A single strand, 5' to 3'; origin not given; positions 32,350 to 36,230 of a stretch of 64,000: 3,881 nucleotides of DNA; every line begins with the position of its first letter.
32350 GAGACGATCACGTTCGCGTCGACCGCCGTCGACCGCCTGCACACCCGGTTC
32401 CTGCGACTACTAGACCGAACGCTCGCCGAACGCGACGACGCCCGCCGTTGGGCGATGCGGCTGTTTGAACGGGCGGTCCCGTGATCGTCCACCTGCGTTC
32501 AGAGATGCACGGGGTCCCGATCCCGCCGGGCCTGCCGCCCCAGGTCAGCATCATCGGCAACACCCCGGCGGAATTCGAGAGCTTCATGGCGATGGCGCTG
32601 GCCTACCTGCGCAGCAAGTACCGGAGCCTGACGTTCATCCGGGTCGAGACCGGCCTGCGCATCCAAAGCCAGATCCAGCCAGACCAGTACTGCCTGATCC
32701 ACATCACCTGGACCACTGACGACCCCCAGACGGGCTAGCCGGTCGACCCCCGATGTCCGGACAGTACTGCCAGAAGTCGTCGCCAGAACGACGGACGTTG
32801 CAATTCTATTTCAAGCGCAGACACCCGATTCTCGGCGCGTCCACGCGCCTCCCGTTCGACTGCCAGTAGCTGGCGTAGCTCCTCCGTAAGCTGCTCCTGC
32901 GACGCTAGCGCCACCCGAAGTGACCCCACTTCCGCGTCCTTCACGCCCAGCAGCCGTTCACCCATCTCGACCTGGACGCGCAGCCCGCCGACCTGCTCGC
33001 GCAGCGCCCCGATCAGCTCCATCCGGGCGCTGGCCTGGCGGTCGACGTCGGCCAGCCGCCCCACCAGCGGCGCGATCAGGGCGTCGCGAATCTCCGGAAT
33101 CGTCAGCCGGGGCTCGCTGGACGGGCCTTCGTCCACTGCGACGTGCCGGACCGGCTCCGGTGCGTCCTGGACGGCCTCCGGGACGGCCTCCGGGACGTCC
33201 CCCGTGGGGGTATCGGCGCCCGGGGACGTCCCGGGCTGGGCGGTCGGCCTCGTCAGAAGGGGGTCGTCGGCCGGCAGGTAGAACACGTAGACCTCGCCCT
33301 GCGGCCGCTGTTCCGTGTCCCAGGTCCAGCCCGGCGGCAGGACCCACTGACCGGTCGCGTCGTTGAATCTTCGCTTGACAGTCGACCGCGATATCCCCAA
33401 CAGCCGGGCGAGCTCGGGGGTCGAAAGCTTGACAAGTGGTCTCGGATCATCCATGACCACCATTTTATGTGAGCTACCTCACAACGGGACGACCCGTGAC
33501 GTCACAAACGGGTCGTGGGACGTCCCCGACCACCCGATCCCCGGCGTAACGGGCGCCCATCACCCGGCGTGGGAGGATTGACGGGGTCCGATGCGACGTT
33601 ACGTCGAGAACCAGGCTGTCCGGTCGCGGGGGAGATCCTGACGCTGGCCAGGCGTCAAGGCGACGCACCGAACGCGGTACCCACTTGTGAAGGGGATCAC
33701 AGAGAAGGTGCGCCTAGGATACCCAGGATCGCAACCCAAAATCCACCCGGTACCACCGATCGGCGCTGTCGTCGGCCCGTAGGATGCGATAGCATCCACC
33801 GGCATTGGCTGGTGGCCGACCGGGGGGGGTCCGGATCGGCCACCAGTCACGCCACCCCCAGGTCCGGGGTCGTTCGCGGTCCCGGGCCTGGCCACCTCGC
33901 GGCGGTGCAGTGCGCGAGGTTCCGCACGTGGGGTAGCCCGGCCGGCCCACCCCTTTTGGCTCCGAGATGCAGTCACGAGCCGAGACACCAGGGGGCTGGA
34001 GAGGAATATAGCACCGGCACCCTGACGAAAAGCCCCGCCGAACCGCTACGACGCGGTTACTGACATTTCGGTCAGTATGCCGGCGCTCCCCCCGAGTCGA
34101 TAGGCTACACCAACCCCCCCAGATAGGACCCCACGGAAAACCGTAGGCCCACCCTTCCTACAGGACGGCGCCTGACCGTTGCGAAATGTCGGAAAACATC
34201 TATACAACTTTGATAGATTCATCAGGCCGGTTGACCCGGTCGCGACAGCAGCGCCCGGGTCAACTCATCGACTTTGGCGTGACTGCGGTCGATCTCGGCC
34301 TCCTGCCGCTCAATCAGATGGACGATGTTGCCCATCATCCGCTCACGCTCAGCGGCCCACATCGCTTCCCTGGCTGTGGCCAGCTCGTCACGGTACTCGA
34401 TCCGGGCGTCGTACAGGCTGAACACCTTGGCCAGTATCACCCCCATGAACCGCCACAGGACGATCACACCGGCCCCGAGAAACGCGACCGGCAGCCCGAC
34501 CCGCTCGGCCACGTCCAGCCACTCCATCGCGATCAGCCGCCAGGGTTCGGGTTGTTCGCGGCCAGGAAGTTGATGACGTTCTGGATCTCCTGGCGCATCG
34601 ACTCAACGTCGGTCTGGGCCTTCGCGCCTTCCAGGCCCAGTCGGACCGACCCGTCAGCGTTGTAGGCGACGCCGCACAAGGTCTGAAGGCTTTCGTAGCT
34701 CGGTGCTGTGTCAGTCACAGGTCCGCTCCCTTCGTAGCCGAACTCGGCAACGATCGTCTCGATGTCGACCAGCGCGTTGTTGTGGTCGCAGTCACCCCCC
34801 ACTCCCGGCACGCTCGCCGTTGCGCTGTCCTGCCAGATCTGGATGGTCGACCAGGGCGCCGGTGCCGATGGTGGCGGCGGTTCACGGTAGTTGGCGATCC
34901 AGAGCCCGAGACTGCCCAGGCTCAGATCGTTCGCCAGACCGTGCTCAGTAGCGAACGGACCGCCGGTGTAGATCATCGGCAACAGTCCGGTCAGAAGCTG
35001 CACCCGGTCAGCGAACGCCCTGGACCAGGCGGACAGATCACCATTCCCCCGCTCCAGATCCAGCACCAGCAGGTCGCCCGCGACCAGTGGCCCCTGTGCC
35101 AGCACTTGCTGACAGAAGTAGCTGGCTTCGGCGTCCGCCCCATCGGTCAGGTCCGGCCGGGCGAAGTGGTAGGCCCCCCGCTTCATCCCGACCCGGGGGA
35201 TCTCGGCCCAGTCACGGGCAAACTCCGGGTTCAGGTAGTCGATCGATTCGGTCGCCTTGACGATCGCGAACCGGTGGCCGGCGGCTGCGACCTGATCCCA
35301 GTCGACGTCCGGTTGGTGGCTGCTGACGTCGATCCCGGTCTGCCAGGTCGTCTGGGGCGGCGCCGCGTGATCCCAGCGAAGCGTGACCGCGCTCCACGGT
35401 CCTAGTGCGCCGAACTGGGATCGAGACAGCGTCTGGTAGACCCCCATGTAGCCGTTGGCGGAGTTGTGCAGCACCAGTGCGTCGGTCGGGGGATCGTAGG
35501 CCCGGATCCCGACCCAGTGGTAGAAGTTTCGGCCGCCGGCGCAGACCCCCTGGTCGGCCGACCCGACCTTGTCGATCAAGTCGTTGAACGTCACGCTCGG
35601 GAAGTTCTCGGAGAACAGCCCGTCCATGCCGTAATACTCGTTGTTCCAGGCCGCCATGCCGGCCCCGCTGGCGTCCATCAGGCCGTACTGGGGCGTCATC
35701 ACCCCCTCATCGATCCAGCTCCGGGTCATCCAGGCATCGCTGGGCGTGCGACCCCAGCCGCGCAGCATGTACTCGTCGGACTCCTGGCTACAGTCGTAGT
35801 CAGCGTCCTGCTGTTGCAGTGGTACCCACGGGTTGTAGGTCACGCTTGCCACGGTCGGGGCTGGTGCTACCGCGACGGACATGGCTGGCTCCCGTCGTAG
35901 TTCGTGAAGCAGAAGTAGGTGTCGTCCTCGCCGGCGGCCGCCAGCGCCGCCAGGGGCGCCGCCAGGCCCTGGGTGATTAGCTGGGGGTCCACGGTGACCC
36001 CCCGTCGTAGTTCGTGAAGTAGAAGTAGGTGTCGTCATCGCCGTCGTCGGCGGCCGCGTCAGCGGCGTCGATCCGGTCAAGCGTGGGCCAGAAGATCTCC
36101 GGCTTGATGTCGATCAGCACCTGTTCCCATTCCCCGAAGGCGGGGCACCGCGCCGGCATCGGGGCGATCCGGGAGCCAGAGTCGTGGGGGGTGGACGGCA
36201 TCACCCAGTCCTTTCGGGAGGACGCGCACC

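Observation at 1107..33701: A CRP-type box (TGTGA-N6-TCACA) sits on the main control regions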

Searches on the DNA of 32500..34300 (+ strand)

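Call 10: search_dna_similar(query=window:32500-34300:+, collection=phages, mode=distant, max_rows=25)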
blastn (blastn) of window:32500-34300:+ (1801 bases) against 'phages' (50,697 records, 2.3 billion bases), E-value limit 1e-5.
No match.

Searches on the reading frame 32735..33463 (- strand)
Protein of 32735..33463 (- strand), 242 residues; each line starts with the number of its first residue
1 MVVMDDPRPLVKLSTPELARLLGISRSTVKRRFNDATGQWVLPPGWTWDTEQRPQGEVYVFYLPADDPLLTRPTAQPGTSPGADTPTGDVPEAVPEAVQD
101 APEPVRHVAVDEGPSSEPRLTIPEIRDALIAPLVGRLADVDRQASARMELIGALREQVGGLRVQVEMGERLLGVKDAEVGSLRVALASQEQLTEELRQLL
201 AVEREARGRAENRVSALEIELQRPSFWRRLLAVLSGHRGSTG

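Call 14: search_protein_families(library=pfam, proteins=[window:32735-33463:-], max_evalue=0.01)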
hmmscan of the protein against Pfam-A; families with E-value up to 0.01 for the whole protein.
window:32735-33463:- (242 aa): 6 families
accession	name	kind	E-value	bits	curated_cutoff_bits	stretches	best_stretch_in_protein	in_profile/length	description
PF13384.12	HTH_23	-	0.00028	21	24.6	1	12-34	17-42/50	Homeodomain-like domain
PF13404.12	HTH_AsnC-type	-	0.00037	20.7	27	1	13-33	18-38/42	AsnC-type helix-turn-helix domain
PF13412.12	HTH_24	-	0.00073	19.5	21.9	1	13-34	18-39/48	Winged helix-turn-helix DNA-binding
PF12728.13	HTH_17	-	0.0029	18.2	27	1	13-31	2-20/51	Helix-turn-helix domain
PF08281.18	Sigma70_r4_2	-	0.003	17.6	25.7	1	13-32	27-46/54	Sigma-70, region 4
PF20432.4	Xre-like-HTH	-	0.0035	18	25.8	1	13-32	24-44/63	Antitoxin Xre-like helix-turn-helix domain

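Call 18: find_related_loci(query=window:32735-33463:-, collection=viral_contigs, flank=3000)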
Query window:32735-33463:- (242 aa) in viral_contigs; peptide patterns used: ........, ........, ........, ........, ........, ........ (x = any residue, [..] = any of these).
24 stretches matched a pattern, but none encodes a relative of the query by tblastn (E <= 1e-3).

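Call 19: search_dna_similar(query=window:32735-33463:-, collection=phages, mode=protein, max_rows=25, max_evalue=0.001)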
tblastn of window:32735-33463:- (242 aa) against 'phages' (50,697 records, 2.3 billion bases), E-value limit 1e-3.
No match.

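Call 21: find_homologous_proteins(query=window:32735-33463:-, max_evalue=0.001)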
Query window:32735-33463:- (242 aa): 2 proteins with E <= 0.001 among 2923 candidates.
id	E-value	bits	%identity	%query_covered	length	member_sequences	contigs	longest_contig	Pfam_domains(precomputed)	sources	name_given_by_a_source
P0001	1.3e-150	518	100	100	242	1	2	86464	-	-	-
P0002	4.3e-38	150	41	95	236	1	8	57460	-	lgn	-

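Call 22: find_encoding_contigs(protein=P0002, flank=10000, max_places=8)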
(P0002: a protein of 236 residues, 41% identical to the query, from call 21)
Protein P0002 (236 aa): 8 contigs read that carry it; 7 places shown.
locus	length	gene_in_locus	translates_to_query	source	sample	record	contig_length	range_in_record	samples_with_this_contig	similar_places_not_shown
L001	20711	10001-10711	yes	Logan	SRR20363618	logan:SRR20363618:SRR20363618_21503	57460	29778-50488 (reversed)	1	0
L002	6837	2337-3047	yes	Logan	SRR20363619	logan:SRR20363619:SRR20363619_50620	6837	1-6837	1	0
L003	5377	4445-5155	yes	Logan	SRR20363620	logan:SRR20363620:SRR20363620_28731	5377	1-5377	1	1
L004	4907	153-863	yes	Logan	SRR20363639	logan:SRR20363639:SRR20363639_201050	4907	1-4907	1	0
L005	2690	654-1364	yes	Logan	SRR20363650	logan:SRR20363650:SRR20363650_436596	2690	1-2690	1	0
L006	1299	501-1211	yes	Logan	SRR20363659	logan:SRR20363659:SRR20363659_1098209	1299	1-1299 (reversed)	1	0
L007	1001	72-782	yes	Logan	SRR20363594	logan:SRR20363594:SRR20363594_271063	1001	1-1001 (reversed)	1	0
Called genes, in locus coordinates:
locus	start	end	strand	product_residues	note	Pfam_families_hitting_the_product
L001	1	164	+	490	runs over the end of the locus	-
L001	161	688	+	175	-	-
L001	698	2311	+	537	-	PF00754:F5_F8_type_C, PF22633:F5_F8_type_C_2, PF00754:F5_F8_type_C (weak)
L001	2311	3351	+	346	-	-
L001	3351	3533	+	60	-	-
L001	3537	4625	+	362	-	-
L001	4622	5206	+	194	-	-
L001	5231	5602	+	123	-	-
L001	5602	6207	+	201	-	PF04542:Sigma70_r2, PF08281:Sigma70_r4_2, PF04545:Sigma70_r4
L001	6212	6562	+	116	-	-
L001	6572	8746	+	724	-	-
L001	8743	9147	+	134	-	PF00565:SNase (weak)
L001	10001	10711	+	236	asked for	-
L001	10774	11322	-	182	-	-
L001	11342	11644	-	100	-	-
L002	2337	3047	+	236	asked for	-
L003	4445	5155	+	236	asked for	-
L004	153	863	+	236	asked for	-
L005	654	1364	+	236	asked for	-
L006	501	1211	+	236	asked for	-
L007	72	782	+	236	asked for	-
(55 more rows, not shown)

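Call 33: search_protein_families(library=phrogs, proteins=[window:32735-33463:-], max_evalue=0.001)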
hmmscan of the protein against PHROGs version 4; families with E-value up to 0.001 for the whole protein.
window:32735-33463:- (242 aa): 0 families

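Call 42: search_protein_representatives(protein=P0001)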
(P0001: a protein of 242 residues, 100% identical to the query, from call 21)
Query: 242 residues. Proteins with E-value up to 0.001 (for the whole library): 9; up to 1e-10: 5; up to 1e-30: 2. The best 9 are listed.
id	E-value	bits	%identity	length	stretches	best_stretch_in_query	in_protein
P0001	4.1e-151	517.9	100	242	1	1-242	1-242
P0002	1.4e-38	149.6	43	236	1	8-235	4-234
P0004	1.9e-23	100.0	43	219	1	5-216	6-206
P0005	9.5e-20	87.9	47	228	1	12-191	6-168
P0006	3.1e-17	79.7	39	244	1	6-211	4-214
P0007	5.2e-08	49.5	41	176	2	41-169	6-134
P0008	6.0e-08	49.3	37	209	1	12-236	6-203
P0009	5.9e-06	42.8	38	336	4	33-61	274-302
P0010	3.6e-05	40.2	34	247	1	13-220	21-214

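Call 43: find_encoding_contigs(protein=P0004, flank=10000, max_places=3)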
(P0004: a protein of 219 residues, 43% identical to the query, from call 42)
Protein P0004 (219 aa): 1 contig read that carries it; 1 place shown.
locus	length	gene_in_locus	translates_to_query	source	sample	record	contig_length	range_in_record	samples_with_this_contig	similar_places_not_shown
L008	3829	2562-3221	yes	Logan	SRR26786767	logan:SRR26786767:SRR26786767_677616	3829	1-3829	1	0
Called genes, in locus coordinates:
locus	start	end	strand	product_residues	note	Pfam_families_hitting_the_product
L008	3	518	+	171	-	?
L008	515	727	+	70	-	-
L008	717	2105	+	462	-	-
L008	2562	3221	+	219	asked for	-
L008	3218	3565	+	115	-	-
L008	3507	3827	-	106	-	?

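Call 44: find_encoding_contigs(protein=P0005, flank=10000, max_places=3)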
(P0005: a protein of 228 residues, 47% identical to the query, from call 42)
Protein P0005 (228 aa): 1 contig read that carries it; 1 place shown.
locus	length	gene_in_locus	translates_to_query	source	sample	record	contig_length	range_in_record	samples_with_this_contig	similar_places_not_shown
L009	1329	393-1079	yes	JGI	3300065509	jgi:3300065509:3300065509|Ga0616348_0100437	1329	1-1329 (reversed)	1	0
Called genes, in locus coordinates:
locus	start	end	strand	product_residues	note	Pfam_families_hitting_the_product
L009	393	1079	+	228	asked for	-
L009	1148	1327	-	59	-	?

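Call 45: find_encoding_contigs(protein=P0006, flank=10000, max_places=3)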
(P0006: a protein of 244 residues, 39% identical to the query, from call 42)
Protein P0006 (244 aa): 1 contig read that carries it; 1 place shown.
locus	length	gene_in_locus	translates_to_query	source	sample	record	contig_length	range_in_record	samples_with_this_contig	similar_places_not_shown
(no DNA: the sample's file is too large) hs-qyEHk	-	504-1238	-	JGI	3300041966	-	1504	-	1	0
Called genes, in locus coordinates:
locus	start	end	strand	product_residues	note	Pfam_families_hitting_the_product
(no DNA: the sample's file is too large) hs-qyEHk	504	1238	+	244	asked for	-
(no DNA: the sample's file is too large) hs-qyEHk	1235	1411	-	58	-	-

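Call 56: find_related_loci(query=A2, collection=viral_contigs, flank=10000)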
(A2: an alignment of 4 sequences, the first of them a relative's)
Query A2 (242 aa) in viral_contigs; peptide patterns used: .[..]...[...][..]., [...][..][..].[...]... (x = any residue, [..] = any of these).
30 stretches matched a pattern, but none encodes a relative of the query by tblastn (E <= 1e-3).

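Call 57: find_related_loci(query=A2, collection=genome_contigs, flank=10000)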
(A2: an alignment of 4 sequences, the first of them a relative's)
Query A2 (242 aa) in genome_contigs; peptide patterns used: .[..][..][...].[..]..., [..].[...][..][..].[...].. (x = any residue, [..] = any of these).
174 stretches matched a pattern, but none encodes a relative of the query by tblastn (E <= 1e-3).

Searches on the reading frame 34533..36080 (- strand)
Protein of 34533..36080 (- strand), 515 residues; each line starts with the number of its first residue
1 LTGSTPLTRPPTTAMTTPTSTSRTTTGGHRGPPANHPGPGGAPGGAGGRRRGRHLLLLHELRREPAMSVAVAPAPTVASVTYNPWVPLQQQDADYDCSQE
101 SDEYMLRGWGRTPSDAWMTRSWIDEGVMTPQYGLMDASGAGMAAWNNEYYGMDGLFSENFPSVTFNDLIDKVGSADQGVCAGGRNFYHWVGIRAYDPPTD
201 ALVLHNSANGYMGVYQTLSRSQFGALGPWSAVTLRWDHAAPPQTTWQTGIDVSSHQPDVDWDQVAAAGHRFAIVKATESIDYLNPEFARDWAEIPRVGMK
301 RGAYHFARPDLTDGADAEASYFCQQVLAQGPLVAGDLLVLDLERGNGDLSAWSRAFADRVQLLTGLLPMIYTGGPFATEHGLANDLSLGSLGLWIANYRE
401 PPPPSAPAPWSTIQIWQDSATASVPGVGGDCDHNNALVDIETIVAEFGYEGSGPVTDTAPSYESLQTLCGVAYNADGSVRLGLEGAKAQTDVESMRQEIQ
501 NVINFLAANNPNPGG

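Call 14: search_protein_families(library=pfam, proteins=[window:34533-36080:-], max_evalue=0.01)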
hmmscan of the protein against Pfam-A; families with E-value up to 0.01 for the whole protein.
window:34533-36080:- (515 aa): 1 family
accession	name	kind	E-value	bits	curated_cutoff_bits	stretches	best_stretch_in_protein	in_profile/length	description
PF01183.26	Glyco_hydro_25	-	4.7e-38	131.7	27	1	250-427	1-180/180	Glycosyl hydrolases family 25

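Call 33: search_protein_families(library=phrogs, proteins=[window:34533-36080:-], max_evalue=0.001)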
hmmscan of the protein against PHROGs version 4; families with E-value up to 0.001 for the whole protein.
window:34533-36080:- (515 aa): 5 families
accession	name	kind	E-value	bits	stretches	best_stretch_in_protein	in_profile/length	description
phrog_291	-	lysis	8.5e-44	151.1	1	248-443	114-312/509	endolysin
phrog_6219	-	lysis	2e-33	117.3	1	248-447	3-197/326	endolysin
phrog_6745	-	lysis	1.2e-25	91.2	1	247-403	4-159/396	endolysin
phrog_3084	-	lysis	2.8e-13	50.7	1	241-456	153-373/468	endolysin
phrog_35916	-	unknown function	3.7e-11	43.7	1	250-400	7-165/488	-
